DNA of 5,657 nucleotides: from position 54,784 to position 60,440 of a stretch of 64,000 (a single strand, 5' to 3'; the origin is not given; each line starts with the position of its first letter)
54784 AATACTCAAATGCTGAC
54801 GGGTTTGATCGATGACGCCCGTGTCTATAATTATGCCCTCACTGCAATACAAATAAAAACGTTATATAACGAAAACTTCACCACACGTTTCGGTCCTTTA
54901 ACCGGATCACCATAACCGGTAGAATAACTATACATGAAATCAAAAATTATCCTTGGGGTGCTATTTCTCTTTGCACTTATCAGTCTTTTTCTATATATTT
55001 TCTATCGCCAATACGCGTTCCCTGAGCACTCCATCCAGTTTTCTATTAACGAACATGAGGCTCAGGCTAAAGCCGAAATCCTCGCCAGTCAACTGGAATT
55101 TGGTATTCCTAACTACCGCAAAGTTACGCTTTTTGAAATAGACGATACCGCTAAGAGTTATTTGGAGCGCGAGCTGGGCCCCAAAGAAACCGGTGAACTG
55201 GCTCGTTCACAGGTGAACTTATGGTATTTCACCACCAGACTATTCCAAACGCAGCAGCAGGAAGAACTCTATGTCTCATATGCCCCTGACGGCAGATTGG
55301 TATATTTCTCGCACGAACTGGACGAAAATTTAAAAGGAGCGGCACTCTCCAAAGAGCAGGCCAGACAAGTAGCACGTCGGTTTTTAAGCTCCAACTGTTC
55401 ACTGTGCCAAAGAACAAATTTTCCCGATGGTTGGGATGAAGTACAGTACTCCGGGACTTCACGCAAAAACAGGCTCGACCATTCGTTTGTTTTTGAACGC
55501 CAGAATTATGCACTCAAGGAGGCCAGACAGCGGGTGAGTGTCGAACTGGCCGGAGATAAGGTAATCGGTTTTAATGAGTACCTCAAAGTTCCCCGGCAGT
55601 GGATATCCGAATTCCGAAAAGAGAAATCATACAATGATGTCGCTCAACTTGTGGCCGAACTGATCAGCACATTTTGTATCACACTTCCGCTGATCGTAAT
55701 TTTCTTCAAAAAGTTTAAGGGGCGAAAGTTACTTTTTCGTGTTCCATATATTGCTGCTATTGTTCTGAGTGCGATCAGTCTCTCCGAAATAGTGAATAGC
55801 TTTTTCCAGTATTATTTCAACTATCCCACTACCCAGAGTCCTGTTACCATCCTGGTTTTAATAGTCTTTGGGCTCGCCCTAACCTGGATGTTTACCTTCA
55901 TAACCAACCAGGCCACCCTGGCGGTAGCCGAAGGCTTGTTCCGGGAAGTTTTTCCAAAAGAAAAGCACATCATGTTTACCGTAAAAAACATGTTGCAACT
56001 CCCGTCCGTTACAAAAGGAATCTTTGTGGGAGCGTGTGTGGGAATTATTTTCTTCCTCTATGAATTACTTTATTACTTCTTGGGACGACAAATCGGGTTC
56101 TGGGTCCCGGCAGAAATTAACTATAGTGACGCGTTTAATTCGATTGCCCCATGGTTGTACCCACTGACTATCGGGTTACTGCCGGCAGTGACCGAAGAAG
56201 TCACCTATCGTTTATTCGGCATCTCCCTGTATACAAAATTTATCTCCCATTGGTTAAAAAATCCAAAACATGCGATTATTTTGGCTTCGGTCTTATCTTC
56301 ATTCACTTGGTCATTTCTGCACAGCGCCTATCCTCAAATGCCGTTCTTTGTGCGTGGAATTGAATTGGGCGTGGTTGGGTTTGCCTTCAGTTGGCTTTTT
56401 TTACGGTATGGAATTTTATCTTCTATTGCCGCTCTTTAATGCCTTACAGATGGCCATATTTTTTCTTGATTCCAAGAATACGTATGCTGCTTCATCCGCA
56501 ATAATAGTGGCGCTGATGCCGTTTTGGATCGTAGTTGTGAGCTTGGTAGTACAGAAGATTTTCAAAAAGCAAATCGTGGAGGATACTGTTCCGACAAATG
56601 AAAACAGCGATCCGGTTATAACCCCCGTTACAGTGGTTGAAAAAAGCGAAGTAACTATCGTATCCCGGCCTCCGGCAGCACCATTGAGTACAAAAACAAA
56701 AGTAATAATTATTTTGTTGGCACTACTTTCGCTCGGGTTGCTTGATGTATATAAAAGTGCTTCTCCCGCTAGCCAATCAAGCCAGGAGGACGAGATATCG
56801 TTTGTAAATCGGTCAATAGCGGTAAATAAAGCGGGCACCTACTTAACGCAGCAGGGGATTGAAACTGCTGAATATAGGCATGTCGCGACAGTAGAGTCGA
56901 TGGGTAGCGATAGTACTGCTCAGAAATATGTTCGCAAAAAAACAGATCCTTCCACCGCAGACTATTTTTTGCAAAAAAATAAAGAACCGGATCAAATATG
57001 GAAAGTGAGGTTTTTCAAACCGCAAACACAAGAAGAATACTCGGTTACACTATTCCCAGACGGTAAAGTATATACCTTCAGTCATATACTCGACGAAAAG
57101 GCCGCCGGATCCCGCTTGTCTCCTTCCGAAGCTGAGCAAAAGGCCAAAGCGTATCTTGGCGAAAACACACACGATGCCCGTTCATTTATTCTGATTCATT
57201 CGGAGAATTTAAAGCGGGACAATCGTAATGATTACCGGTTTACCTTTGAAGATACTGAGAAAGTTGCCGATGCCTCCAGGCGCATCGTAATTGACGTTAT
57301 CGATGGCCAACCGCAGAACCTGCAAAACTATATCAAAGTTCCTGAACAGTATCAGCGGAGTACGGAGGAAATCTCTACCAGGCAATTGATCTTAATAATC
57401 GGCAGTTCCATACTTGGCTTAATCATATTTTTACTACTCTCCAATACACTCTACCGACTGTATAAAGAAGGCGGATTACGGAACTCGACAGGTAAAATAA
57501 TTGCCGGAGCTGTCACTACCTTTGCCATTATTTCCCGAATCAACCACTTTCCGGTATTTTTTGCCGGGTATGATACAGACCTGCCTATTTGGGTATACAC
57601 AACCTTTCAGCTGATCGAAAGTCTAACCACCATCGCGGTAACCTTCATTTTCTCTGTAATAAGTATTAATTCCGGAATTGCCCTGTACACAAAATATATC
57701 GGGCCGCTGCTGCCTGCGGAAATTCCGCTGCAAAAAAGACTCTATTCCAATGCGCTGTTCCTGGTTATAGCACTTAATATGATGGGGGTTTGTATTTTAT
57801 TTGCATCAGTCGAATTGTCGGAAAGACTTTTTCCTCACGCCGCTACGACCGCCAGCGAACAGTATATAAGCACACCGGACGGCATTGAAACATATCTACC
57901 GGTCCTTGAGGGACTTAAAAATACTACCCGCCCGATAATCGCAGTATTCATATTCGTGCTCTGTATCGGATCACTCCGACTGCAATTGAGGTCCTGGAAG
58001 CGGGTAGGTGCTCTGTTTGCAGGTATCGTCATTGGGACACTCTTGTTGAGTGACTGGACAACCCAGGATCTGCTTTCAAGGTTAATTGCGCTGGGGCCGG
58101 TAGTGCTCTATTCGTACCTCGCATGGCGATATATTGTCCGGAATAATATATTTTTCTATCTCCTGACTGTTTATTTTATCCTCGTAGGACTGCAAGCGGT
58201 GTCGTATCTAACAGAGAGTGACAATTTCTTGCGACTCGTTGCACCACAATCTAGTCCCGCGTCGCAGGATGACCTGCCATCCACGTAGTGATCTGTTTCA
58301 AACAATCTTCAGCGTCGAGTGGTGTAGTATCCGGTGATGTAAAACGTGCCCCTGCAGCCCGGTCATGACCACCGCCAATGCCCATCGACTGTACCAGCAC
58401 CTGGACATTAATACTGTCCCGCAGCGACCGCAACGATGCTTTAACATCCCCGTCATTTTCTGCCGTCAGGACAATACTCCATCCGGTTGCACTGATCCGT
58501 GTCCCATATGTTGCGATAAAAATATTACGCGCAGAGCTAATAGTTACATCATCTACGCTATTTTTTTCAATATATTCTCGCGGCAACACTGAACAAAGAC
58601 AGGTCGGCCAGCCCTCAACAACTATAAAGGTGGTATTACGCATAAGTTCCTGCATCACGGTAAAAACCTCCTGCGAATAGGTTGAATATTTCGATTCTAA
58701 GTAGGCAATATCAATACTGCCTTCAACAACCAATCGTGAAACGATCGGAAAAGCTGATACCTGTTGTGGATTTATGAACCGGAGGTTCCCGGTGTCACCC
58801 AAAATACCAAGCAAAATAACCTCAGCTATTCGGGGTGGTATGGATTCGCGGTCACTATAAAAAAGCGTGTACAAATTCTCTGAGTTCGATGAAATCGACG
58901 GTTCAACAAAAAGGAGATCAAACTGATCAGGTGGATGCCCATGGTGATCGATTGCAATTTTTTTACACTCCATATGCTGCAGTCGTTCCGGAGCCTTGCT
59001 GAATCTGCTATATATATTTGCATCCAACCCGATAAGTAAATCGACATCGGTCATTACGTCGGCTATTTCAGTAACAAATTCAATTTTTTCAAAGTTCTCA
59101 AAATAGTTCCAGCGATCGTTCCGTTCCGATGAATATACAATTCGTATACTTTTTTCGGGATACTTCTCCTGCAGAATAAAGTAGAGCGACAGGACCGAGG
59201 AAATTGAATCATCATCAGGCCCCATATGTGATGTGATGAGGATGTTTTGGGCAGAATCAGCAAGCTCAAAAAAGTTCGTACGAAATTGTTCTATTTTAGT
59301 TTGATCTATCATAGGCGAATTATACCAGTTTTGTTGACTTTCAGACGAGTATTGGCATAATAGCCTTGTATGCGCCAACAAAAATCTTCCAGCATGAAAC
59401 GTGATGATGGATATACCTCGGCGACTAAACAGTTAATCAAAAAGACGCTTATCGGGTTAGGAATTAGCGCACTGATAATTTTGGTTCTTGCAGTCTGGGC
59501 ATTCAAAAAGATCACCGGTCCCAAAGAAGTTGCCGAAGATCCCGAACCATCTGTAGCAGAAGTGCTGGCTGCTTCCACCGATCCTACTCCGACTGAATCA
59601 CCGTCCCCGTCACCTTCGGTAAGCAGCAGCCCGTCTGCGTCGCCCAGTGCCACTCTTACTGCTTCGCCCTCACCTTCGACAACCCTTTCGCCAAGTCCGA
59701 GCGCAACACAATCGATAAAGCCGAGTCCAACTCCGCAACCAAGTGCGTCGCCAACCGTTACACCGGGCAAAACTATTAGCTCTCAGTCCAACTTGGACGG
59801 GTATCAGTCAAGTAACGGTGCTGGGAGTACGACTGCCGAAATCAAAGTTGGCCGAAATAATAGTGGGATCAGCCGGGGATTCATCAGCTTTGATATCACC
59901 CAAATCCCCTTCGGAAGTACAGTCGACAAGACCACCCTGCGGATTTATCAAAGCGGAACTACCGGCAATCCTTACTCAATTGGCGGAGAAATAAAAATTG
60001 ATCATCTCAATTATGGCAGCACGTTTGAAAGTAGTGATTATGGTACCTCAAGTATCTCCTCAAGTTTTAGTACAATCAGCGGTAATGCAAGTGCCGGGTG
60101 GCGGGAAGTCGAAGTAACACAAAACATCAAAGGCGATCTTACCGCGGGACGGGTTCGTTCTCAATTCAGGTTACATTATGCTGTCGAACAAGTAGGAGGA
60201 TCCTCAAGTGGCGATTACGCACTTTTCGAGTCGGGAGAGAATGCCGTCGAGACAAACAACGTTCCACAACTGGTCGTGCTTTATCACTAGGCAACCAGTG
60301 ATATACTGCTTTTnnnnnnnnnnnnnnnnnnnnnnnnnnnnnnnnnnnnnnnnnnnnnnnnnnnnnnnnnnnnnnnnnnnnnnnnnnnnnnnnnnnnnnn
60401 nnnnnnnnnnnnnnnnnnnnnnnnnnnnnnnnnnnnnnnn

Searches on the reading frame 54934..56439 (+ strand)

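Call 8: search_protein_families(library=pfam, proteins=[window:54934-56439:+], max_evalue=0.01)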
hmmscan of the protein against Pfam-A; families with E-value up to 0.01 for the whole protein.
window:54934-56439:+ (501 aa): 2 families
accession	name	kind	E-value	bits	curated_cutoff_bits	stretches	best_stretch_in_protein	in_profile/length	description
PF02517.21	Rce1-like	-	5.8e-07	30.2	22.4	1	406-499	4-85/93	Type II CAAX prenyl endopeptidase Rce1-like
PF16244.11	DUF4901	-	0.0002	21.9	27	1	102-203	39-135/148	YcdB, YcdC repeated domain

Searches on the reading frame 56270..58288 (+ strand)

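Call 8: search_protein_families(library=pfam, proteins=[window:56270-58288:+], max_evalue=0.01)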
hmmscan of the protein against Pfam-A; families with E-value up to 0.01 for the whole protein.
window:56270-58288:+ (672 aa): 1 family
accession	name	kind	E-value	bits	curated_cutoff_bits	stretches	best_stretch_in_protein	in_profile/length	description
PF16244.11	DUF4901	-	1.9e-06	28.5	27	1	235-329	29-120/148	YcdB, YcdC repeated domain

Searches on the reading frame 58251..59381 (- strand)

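Call 8: search_protein_families(library=pfam, proteins=[window:58251-59381:-], max_evalue=0.01)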
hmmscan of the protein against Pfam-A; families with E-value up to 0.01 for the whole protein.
window:58251-59381:- (376 aa): 2 families
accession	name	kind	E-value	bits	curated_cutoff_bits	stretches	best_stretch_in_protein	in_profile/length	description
PF01368.27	DHH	-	8.6e-14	52.3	28.1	1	46-193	1-125/125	DHH family, N-terminal domain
PF02272.25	DHHA1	-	4.8e-08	33.8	25.9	1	303-368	34-100/102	DHHA1 domain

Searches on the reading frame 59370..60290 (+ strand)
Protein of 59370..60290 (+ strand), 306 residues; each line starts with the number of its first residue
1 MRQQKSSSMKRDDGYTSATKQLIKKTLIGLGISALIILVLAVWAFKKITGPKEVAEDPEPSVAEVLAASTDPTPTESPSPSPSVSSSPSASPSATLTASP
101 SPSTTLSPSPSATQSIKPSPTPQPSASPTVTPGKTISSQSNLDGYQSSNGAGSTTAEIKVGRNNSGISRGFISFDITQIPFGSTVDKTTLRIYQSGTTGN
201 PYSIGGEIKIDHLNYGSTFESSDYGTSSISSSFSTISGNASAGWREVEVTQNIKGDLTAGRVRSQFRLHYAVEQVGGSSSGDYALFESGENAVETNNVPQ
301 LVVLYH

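Call 8: search_protein_families(library=pfam, proteins=[window:59370-60290:+], max_evalue=0.01)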
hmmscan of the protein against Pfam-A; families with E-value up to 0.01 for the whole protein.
window:59370-60290:+ (306 aa): 1 family
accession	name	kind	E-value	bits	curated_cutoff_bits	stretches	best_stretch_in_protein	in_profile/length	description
PF24517.2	CBM96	-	5.9e-06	26.6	26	1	145-303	18-162/164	Carbohydrate-binding module family 96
